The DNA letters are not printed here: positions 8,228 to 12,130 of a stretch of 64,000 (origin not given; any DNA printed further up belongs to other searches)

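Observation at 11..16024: Single 16-kb ORF encoding a 5,337-aa multi-propeller surface protein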

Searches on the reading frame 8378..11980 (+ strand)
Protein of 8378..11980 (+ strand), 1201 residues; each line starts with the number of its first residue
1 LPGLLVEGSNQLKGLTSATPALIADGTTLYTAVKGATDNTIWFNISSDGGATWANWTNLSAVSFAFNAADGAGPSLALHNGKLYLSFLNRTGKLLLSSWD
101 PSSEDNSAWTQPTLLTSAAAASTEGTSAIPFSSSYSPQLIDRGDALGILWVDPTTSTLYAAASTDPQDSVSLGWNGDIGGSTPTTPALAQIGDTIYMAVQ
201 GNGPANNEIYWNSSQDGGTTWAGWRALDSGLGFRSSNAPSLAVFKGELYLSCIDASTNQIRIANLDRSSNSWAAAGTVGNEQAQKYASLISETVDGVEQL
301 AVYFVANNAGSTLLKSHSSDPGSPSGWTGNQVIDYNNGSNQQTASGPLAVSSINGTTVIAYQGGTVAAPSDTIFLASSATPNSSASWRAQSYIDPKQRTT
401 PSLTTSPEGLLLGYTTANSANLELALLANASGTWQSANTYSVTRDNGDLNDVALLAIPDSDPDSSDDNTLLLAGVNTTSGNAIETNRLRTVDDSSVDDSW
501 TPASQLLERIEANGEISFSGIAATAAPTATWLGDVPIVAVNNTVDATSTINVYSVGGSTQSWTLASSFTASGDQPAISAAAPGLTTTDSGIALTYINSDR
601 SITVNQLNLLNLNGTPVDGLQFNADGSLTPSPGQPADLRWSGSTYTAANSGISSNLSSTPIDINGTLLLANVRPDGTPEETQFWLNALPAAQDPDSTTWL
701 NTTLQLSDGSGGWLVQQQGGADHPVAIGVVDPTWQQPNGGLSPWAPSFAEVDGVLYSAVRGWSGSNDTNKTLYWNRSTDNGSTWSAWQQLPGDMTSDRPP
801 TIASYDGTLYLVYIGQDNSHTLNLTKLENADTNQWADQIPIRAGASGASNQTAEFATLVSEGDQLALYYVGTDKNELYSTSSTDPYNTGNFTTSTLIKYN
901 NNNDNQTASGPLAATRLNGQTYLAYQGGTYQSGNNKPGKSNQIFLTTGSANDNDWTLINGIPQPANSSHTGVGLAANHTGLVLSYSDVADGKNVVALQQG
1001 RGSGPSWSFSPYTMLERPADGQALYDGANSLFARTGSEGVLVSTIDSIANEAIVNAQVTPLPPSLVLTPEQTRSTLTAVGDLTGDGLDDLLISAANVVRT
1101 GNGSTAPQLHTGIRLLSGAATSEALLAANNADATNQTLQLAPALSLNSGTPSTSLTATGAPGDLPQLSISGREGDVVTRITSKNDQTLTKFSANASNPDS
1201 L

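Call 21: find_homologous_proteins(query=window:8378-11980:+, max_evalue=0.00001)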
Query window:8378-11980:+ (1201 aa): 5 proteins with E <= 0.00001 among 8000 candidates.
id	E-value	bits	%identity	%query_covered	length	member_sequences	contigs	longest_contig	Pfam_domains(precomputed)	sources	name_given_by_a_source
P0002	5.6e-215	735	42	96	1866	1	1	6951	PF01839.30,PF13517.13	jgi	jgi:hypothetical protein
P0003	1.0e-168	581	42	77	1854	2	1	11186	PF01839.30,PF13517.13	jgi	jgi:hypothetical protein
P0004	1.0e-116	409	40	63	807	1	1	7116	-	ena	-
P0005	5.2e-94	334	44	36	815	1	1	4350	PF01839.30,PF13517.13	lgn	-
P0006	6.2e-91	324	44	40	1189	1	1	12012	PF01839.30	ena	-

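Call 22: find_encoding_contigs(protein=P0003, flank=10000)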
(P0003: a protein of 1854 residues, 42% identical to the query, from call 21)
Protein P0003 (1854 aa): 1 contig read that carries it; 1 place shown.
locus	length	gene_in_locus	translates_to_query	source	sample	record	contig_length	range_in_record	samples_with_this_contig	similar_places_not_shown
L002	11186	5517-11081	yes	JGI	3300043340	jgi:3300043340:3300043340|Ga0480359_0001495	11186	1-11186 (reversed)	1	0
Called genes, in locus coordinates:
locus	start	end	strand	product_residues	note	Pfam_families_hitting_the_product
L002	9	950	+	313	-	-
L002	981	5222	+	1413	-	-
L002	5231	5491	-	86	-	-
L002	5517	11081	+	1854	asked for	PF01839:FG-GAP (weak), PF13517:FG-GAP_3 (faint)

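Call 23: find_encoding_contigs(protein=P0006, flank=10000)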
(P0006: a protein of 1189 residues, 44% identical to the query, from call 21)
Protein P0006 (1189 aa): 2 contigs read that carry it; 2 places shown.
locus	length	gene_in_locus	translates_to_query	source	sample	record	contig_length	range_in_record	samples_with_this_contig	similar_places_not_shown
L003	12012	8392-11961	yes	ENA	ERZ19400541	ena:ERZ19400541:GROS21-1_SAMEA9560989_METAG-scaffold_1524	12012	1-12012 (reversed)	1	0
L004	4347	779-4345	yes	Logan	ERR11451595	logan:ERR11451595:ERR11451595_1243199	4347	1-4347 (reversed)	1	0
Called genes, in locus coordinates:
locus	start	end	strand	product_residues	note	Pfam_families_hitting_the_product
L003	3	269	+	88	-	?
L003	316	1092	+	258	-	PF00196:GerE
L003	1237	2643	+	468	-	-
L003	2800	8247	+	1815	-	-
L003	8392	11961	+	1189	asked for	PF01839:FG-GAP (weak)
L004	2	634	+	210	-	?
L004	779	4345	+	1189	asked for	PF01839:FG-GAP (weak)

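Call 24: find_encoding_contigs(protein=P0002, flank=10000)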
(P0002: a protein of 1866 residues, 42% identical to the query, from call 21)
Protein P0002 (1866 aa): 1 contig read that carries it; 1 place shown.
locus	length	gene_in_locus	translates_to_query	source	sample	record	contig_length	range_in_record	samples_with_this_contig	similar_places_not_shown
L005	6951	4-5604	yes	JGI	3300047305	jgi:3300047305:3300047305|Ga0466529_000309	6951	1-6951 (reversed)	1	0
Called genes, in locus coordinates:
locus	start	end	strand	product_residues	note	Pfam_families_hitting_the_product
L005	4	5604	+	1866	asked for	PF13517:FG-GAP_3 (faint), PF01839:FG-GAP (faint)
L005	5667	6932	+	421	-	-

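Call 34: find_related_loci(query=A1, collection=genome_contigs, flank=10000)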
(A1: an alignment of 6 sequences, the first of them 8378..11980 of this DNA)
Query A1 (1201 aa) in genome_contigs; peptide patterns used: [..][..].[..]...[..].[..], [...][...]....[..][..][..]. (x = any residue, [..] = any of these).
71 stretches matched a pattern; 11 encode a relative of the query (tblastn E <= 1e-3); 9 distinct loci.
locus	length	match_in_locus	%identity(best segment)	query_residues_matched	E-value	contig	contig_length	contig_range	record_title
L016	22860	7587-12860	96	1-1201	0e+0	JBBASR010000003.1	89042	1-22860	MAG: Cyanobium sp. isolate EUL_250 ctg3-EUL_250, whole genome shotgun sequence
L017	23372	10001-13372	40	1-1182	0e+0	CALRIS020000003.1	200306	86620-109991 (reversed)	MAG: Pimelobacter simplex isolate JJ-ACAR75-448-2-m1-bin214 genome assembly, contig: JJ-MOM7-71-C20, whole genome shotgu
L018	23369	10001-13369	40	1-1182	0e+0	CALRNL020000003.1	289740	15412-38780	MAG: Synechococcus sp. UW140 isolate JJ-LAS318-81-4-m1-bin308 genome assembly, contig: JJ-LAS318-81-C4, whole genome sho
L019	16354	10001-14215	40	1-1093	0e+0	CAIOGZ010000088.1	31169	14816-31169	MAG: uncultured cyanobacterium isolate Loclat_bin-14864 genome assembly, contig: bin-14864:088/100, whole genome shotgun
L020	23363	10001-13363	41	1-1182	0e+0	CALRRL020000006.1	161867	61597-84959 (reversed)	MAG: Synechococcus sp. UW140 isolate JJ-LAS39-17-1-m2-bin83 genome assembly, contig: JJ-LAS39-17-C8, whole genome shotgu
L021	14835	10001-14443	37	1-1155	5e-163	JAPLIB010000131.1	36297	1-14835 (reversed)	MAG: Cyanobacteriota bacterium isolate LacPavin_0818_WC50_MAG_64_39 LacPavin_0818_WC50_scaffold_936986, whole genome sho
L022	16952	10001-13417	39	1-1182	0e+0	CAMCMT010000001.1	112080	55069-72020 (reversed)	MAG: Synechococcus sp. UW140 isolate MsE-30apr19-67 genome assembly, contig: MsE-30apr19-C203, whole genome shotgun sequ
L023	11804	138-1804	47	14-990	4e-46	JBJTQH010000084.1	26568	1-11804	MAG: Cyanobium sp. isolate samp_4448_VAMB_876 samp_4448_2111992, whole genome shotgun sequence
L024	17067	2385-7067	36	19-1131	1e-39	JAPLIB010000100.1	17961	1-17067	MAG: Cyanobacteriota bacterium isolate LacPavin_0818_WC50_MAG_64_39 LacPavin_0818_WC50_scaffold_954791, whole genome sho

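Call 92: search_protein_families(library=pfam, proteins=[L017:18305-18769:+, L017:18772-19437:+, L017:21039-22361:+, L018:19908-20660:+, L018:20657-21178:+, L024:10473-12314:+, L024:13366-15057:-, L024:15003-16436:+, L023:8347-9852:+, L023:9943-11265:-], max_evalue=0.0001)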
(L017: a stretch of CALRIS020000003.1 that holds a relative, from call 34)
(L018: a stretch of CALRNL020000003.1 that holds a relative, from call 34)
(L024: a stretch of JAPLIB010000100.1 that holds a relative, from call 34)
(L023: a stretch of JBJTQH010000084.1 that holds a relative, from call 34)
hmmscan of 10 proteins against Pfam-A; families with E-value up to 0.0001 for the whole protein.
L017:18305-18769:+ (154 aa): 1 family
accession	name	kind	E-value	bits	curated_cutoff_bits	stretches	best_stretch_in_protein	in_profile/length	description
PF02075.23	RuvC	-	8.6e-38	130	22.2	1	3-149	1-147/148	Crossover junction endodeoxyribonuclease RuvC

L017:18772-19437:+ (221 aa): 1 family
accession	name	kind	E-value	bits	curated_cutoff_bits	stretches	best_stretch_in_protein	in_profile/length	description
PF01812.26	5-FTHF_cyc-lig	-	1.8e-20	74.1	27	1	50-196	35-181/186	5-formyltetrahydrofolate cyclo-ligase family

L017:21039-22361:+ (440 aa): 3 families
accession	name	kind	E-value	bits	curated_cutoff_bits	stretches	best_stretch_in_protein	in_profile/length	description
PF00742.24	Homoserine_dh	-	9.4e-64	214.8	22.9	1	134-318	1-173/173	Homoserine dehydrogenase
PF03447.22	NAD_binding_3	-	7.9e-21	75.4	24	1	9-126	1-116/116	Homoserine dehydrogenase, NAD binding domain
PF01842.31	ACT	-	9.3e-08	32.2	27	1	358-428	2-65/66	ACT domain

L018:19908-20660:+ (250 aa): 1 family
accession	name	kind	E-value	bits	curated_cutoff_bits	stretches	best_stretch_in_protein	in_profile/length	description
PF11974.14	bMG3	-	6.3e-05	23.3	34.9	1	133-177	20-66/103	Bacterial alpha-2-macroglobulin MG3 domain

L018:20657-21178:+ (173 aa): 1 family
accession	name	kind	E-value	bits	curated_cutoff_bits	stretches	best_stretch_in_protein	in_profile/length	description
PF02657.20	SufE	-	2.7e-41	140.6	27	1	14-133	2-121/121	Fe-S metabolism associated domain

L024:10473-12314:+ (613 aa): 1 family
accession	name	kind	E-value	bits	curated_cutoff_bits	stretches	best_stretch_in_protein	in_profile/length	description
PF00496.27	SBP_bac_5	-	9.1e-59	199.9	32.4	1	155-515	2-365/368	Bacterial extracellular solute-binding proteins, family 5 Middle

L024:13366-15057:- (563 aa): 4 families
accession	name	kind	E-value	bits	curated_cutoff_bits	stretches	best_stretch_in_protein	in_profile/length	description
PF07176.17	DUF1400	-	4.1e-14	53.4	23.4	1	50-186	1-125/127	Alpha/beta hydrolase of unknown function (DUF1400)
PF00561.26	Abhydrolase_1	-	1.3e-10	41.8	25.8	1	269-374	1-92/245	alpha/beta hydrolase fold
PF12697.13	Abhydrolase_6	-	1.7e-09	39.1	26.3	1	271-486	1-208/217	Alpha/beta hydrolase family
PF12146.15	Hydrolase_4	-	1.8e-06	27.8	27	1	271-372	7-97/239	Serine aminopeptidase, S33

L024:15003-16436:+ (477 aa): 1 family
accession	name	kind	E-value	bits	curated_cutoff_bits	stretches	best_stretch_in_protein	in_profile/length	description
PF07690.21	MFS_1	-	1.9e-20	73.5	33.4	2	43-297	6-264/347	Major Facilitator Superfamily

L023:8347-9852:+ (501 aa): 3 families
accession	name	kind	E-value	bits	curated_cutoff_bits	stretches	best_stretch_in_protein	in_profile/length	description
PF08245.18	Mur_ligase_M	-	8.5e-49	166.7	24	1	116-319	1-199/200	Mur ligase middle domain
PF02875.26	Mur_ligase_C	-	6.2e-35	121.2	28.4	1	342-471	1-127/127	Mur ligase, glutamate ligase domain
PF01225.30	Mur_ligase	-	1.6e-12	48.1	21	1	25-104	2-95/95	Mur ligase family, catalytic domain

L023:9943-11265:- (440 aa): 1 family
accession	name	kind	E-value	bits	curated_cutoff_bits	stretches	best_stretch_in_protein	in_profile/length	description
PF00266.25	Aminotran_5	-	5.9e-30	104.9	21.5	1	78-353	48-305/371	Aminotransferase class-V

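Call 95: predict_structure(alignment_id=A8)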
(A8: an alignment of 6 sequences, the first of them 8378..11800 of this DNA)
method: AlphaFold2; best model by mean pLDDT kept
length: 1141 residues; sequences in the alignment: 6
mean_pLDDT: 56.0   pTM: 0.38
mean pLDDT of the five models: 56.0, 55.7, 55.4, 54.3, 54.1
residues with pLDDT >= 90: 4; 70-90: 316; 50-70: 394; < 50: 427
segments of 3 or more residues with pLDDT < 50: 1-19, 49-52, 116-130, 169-177, 203-205, 381-385, 394-399, 403-408, 415-422, 436-523, 525-527, 556-562, 650-666, 671-685, 689-744, 764-767, 844-848, 929-939, 1015-1141
pLDDT, mean of each block of 10 residues (from residue 1): 30 40 54 62 62 62 60 62 74 74 69 56 37 55 63 60 56 46 60 68 62 64 63 69 77 78 78 70 71 66 78 81 71 62 68 67 68 68 55 49 48 47 52 50 35 34 33 30 29 26 31 35 48 58 60 53 66 66 64 73 73 66 58 59 60 45 49 40 45 37 31 28 25 26 60 76 56 74 65 77 87 78 86 82 55 84 86 78 76 74 62 80 70 41 77 71 56 66 63 58 66 43 26 29 33 23 27 28 29 28 32 28 34 29 25
secondary structure, 60 per line:
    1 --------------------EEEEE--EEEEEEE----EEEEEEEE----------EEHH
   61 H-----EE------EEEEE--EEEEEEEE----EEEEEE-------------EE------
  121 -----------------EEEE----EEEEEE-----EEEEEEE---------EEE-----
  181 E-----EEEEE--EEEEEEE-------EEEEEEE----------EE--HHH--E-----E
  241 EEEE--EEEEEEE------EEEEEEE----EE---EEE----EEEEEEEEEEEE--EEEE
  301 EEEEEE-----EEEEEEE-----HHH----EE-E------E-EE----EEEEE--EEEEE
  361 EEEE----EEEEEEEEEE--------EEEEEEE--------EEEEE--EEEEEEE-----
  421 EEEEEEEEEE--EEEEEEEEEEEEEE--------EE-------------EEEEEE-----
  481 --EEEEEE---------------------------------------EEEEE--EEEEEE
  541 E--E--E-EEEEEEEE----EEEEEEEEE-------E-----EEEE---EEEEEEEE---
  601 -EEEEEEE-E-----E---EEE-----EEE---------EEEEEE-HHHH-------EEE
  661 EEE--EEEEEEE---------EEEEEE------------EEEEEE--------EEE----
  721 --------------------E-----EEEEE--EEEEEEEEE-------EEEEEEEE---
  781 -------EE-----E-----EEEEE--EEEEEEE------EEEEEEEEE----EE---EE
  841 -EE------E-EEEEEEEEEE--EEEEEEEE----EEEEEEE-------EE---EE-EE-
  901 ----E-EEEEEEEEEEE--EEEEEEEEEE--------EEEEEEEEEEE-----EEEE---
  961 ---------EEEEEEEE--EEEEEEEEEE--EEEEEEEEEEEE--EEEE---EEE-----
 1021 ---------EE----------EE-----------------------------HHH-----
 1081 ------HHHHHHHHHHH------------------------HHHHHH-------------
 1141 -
elements in order (helices of 4 or more, strands of 3 or more residues): E21-25 E28-34 E39-46 E75-79 E82-89 E94-99 E138-141 E146-151 E157-163 E173-175 E187-191 E194-200 E208-214 E240-244 E247-253 E260-266 E276-278 E283-294 E297-306 E312-318 E349-353 E356-364 E369-378 E387-393 E402-406 E409-415 E421-430 E433-446 E470-475 E483-488 E528-532 E535-541 E549-556 E561-569 E583-586 E590-597 E602-608 E620-622 E628-630 E640-645 H647-650 E658-663 E666-672 E682-687 E700-705 E714-716 E747-751 E754-762 E770-777 E801-805 E808-814 E821-829 E852-861 E864-871 E876-882 E907-917 E920-929 E938-948 E954-957 E970-977 E980-989 E992-1003 E1006-1009 E1013-1015 H1087-1097 H1122-1127

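Call 97: fold_search(model_id=the predicted structure, library=pdb)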
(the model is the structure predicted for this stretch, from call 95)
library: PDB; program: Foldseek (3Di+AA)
matches with E <= 10: 1054; with E <= 0.001: 433
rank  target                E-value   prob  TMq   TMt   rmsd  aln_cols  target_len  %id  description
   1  9i3v_A                2.1e-11  1.00  0.15  0.06  34.0      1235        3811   10  Cryo-EM structure of the human LRP2 ectodomain (released 2026-02-04)
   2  8jx8_B                3.8e-11  1.00  0.13  0.11  33.4      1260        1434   11  rat megalin head (released 2024-06-19)
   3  8asv_B                1.0e-10  1.00  0.19  0.25  26.9      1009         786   11  Cryo-EM structure of yeast Elongator complex (released 2022-12-07)
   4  9ltw_B                6.7e-09  1.00  0.18  0.25  29.6       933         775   10  protein structure of DDB1-DDA1-DET1 (released 2026-01-28)
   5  7zn7_A                1.2e-08  1.00  0.18  0.25  29.8       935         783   10  Cryo-EM structure of RCMV-E E27 bound to human DDB1 (deltaBPB) and rat STAT2 CCD (released 2022-11-09)
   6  6p2k_A                1.2e-08  1.00  0.20  0.28  30.0       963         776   12  Crystal structure of AFV00434, an ancestral GH74 enzyme (released 2019-07-31)
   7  5gje_B                1.4e-08  1.00  0.16  0.27  26.7       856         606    9  Three-dimensional reconstruction of human LRP6 ectodomain complexed with Dkk1 (released 2017-01-18)
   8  3s2k_B                1.4e-08  1.00  0.16  0.27  26.7       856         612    9  Structural basis of Wnt signaling inhibition by Dickkopf binding to LRP5/6. (released 2011-11-02)
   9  3s2k_A                3.1e-08  1.00  0.15  0.26  27.2       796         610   12  Structural basis of Wnt signaling inhibition by Dickkopf binding to LRP5/6. (released 2011-11-02)
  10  8roy_B                3.5e-08  1.00  0.19  0.26  29.4       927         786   10  Structure of the human DDB1-DDA1-DCAF15 E3 ubiquitin ligase bound to compound furan 24 (released 2024-04-03)
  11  9bhx                  3.7e-08  1.00  0.12  0.13  35.2      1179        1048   10  Structure of the extracellular domain of Protein Sevenless (released 2025-01-22)
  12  9t3x_A                4.1e-08  1.00  0.17  0.16  37.8      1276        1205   10  cryo-EM structure of CPSF160-WDR33-ZC3H18 (released 2026-01-28)
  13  6rxt_UQ               4.2e-08  1.00  0.17  0.23  34.6      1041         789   11  Cryo-EM structure of the 90S pre-ribosome (Kre33-Noc4) from Chaetomium thermophilum, state A (released 2019-08-14)
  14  8zsw                  4.4e-08  1.00  0.19  0.19  33.8      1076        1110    9  Crystal Structure of Human DDB1, a Component of the E3 Ubiquitin Ligase Complex (released 2025-06-11)
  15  3ei2_A                4.6e-08  1.00  0.16  0.17  36.3      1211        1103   10  Structure of hsDDB1-drDDB2 bound to a 16 bp abasic site containing DNA-duplex (released 2009-01-20)
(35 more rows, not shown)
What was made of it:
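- Foldseek gives 433 hits at E<=1e-3, led by multi-propeller receptors and GH74 (calls 95, 97). The structural matches are generic propeller matches, led by non-enzymatic receptors (call 97).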

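Call 104: search_protein_families(library=pfam, proteins=[L003:316-1092:+], max_evalue=0.01)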
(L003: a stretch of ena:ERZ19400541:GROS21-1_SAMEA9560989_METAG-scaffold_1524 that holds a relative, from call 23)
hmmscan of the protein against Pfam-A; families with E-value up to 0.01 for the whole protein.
L003:316-1092:+ (258 aa): 2 families
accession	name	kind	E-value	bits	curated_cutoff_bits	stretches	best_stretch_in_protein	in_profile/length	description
PF00196.25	GerE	-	1e-15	57.5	23.5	1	194-245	3-54/57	Bacterial regulatory proteins, luxR family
PF08281.18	Sigma70_r4_2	-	0.0071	16.4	25.7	0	194-226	11-44/54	Sigma-70, region 4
